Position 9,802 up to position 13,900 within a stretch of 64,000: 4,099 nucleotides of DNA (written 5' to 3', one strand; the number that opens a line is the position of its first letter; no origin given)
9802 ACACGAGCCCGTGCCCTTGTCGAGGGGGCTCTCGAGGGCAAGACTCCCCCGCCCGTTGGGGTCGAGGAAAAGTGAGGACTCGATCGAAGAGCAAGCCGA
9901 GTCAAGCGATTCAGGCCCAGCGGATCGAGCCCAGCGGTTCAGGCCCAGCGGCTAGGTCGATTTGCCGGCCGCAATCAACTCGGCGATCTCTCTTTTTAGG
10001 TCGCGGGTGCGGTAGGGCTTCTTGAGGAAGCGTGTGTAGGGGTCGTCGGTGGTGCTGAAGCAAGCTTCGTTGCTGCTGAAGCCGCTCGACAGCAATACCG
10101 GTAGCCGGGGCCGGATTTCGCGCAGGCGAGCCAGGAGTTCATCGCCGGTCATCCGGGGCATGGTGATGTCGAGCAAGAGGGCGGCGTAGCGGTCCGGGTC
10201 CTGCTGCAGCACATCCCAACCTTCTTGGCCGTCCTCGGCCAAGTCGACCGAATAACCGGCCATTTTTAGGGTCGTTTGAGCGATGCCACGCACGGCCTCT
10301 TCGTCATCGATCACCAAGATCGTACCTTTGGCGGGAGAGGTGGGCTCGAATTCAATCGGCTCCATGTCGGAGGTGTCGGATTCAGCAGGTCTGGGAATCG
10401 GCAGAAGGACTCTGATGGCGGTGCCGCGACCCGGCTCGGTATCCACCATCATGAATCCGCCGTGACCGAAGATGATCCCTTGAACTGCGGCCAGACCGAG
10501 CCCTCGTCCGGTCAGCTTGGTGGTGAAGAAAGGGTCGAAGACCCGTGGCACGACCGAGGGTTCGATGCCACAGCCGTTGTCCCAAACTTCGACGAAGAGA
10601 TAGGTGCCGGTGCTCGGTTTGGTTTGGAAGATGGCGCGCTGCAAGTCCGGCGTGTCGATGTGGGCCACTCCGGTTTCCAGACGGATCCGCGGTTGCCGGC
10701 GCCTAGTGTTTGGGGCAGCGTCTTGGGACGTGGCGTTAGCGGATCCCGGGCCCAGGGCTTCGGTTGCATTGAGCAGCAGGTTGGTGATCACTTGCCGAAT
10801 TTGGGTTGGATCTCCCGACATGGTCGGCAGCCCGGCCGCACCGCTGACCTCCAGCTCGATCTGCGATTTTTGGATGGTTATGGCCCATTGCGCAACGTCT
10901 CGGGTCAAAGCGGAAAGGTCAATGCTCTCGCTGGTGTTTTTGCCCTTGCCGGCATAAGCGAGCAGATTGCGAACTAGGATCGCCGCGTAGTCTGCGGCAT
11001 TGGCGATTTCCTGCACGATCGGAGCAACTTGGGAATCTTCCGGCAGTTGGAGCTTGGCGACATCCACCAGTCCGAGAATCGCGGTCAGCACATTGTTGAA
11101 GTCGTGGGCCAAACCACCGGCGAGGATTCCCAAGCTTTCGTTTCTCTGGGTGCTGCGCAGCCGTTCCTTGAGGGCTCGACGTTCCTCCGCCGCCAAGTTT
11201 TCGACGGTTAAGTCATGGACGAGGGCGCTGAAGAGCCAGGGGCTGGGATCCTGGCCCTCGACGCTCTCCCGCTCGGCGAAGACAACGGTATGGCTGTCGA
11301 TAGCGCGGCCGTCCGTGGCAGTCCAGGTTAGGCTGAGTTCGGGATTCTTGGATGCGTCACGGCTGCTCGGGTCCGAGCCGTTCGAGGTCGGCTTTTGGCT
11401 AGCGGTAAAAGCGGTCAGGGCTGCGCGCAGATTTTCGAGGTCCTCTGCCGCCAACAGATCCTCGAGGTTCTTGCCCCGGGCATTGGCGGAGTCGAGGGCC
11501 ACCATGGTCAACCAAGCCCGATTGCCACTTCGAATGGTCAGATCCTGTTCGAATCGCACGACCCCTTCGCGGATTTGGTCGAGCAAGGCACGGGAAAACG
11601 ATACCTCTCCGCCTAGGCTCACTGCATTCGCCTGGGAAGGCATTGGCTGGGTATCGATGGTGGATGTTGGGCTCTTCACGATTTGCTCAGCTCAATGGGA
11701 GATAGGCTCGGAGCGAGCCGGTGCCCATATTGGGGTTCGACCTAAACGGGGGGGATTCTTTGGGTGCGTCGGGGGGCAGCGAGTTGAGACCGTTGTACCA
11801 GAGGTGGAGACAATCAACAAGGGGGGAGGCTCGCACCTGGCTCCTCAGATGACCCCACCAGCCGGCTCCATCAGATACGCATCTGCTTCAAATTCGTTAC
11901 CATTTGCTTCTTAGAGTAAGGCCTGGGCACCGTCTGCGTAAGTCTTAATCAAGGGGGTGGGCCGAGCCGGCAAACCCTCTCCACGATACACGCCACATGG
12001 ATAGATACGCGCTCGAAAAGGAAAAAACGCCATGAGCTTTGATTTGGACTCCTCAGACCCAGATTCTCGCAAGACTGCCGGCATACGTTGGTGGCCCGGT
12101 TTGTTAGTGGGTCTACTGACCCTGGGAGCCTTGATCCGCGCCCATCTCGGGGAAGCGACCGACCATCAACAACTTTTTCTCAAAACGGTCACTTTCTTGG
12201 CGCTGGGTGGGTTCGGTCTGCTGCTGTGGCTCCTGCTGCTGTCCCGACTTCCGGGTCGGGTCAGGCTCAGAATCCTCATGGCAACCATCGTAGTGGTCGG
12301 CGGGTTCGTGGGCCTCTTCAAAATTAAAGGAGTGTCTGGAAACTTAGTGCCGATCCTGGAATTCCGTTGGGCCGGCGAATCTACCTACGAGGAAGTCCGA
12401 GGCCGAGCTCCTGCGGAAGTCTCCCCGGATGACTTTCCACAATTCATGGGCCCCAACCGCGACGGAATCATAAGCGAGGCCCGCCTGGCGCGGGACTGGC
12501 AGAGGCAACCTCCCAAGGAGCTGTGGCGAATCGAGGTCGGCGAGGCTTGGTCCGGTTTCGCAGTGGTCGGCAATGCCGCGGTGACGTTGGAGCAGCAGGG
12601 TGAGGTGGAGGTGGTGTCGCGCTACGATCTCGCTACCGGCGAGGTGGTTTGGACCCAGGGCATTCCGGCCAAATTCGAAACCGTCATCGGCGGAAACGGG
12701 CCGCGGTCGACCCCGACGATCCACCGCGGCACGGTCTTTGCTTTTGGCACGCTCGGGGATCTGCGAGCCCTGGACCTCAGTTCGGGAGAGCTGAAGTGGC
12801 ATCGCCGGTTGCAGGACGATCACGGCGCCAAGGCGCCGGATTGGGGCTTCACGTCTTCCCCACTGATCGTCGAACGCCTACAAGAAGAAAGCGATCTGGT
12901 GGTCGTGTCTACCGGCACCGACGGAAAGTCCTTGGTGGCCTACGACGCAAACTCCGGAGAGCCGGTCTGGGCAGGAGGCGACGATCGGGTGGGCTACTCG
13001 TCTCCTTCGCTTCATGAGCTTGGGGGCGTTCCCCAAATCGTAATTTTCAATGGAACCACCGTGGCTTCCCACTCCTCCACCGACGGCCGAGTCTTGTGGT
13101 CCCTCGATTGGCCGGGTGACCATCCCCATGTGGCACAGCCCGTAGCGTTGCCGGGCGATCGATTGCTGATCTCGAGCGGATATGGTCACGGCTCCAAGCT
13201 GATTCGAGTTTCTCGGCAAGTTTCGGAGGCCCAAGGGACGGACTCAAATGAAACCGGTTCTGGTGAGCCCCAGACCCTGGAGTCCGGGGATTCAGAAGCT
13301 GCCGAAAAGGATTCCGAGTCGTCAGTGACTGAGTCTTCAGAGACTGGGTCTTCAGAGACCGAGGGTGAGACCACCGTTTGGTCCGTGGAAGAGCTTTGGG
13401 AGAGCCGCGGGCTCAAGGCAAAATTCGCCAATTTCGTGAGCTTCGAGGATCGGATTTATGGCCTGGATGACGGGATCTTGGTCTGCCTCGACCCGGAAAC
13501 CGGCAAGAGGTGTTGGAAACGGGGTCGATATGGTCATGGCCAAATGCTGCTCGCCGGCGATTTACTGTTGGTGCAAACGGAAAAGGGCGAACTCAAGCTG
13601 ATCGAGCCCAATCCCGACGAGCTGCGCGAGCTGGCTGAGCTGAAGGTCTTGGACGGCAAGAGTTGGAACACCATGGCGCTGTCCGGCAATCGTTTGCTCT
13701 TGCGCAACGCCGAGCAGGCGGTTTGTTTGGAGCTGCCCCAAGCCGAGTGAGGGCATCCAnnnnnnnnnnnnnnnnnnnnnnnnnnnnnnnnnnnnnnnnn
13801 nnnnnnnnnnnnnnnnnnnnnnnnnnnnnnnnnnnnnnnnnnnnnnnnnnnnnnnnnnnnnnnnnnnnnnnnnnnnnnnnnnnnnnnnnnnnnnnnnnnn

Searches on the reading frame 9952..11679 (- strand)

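Call 3: search_protein_families(library=pfam, proteins=[window:9952-11679:-], max_evalue=1)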
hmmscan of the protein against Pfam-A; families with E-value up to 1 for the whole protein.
window:9952-11679:- (575 aa): 6 families
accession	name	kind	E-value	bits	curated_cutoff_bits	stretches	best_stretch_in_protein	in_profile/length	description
PF00072.30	Response_reg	-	6.6e-19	68.6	30.2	1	454-565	1-110/111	Response regulator receiver domain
PF02518.31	HATPase_c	-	2.9e-18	66.8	26.4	1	289-429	1-110/111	Histidine kinase-, DNA gyrase B-, and HSP90-like ATPase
PF08448.16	PAS_4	-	1.1e-05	26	23.1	1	33-99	1-67/110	PAS fold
PF00512.31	HisKA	-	7e-05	23.2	26.9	1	186-243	5-61/66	His Kinase A (phospho-acceptor) domain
PF13188.13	PAS_8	-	0.00027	21.1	21.8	1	29-76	3-47/65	PAS domain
PF06490.17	FleQ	-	0.093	13.5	22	1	453-537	1-81/108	Flagellar regulatory protein FleQ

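Call 101: search_protein_families(library=padloc, proteins=[window:9952-11679:-], max_evalue=0.001)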
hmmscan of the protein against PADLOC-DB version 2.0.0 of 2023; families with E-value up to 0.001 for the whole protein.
window:9952-11679:- (575 aa): 0 families

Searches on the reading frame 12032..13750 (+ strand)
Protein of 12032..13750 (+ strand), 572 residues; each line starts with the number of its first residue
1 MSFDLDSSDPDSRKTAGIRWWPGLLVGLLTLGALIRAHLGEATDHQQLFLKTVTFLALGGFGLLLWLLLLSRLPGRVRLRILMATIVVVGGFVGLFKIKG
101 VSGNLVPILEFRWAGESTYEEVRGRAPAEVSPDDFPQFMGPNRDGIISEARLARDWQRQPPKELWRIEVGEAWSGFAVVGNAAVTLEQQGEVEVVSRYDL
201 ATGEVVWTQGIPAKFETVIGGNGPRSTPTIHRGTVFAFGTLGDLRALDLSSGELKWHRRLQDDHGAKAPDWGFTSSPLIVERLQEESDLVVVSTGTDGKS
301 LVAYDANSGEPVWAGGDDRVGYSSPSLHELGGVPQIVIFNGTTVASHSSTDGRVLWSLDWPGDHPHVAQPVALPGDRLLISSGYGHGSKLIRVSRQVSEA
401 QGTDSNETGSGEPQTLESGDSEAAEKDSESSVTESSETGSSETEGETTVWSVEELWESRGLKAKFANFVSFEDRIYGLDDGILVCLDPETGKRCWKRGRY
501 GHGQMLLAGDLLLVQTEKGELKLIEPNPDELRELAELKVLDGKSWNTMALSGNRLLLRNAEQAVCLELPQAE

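Call 3: search_protein_families(library=pfam, proteins=[window:12032-13750:+], max_evalue=1)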
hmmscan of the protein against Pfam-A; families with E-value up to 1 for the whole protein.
window:12032-13750:+ (572 aa): 4 families
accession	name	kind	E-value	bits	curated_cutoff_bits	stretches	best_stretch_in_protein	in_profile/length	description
PF13360.13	PQQ_2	-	6e-26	92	27.6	3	194-393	4-184/233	Outer membrane protein assembly factor BamB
PF01011.28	PQQ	-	5.8e-08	32.3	26.7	1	241-327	496-586/595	Glucose/ethanol/alcohol dehydrogenase, beta-propeller domain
PF13570.13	Beta-prop_ACSF4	-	6e-07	29.6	133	1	196-373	32-184/329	Beta-alanine-activating enzyme, beta-propeller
PF25293.1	Beta-prop_EMC1_N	-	1.6e-06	28.4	34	2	283-399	71-186/219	EMC1 N-terminal beta-propeller domain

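Call 4: search_protein_families(library=padloc, proteins=[window:12032-13750:+], max_evalue=1)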
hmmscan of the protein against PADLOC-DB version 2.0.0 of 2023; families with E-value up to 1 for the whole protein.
window:12032-13750:+ (572 aa): 0 families

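Call 5: search_protein_families(library=ncbifam, proteins=[window:12032-13750:+], max_evalue=1)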
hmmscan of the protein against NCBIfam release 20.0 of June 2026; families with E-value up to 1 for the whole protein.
window:12032-13750:+ (572 aa): 6 families
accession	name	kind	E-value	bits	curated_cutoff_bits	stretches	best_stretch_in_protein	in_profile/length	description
TIGR03300.1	assembly_YfgL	equivalog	1.3e-10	40.5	285.2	2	163-314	42-170/377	outer membrane protein assembly factor BamB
NF008351.0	PRK11138.1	equivalog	1.3e-07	30.5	423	2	182-261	207-285/394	outer membrane protein assembly factor BamB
TIGR04528.1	acido_non_PQQ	subfamily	3e-06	26.3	650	1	231-344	390-488/493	acido-empty-quinoprotein group A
TIGR03075.1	PQQ_enz_alc_DH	subfamily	1.4e-05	23.9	480.05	1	198-264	135-203/530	PQQ-dependent dehydrogenase, methanol/ethanol family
NF041516.1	PA2928_fam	subfamily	7.4e-05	22.3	70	0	194-214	315-336/376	PA2928 family protein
TIGR03074.1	PQQ_membr_DH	subfamily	0.012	13.5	832.65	1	241-343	659-766/783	membrane-bound PQQ-dependent dehydrogenase, glucose/quinate/shikimate family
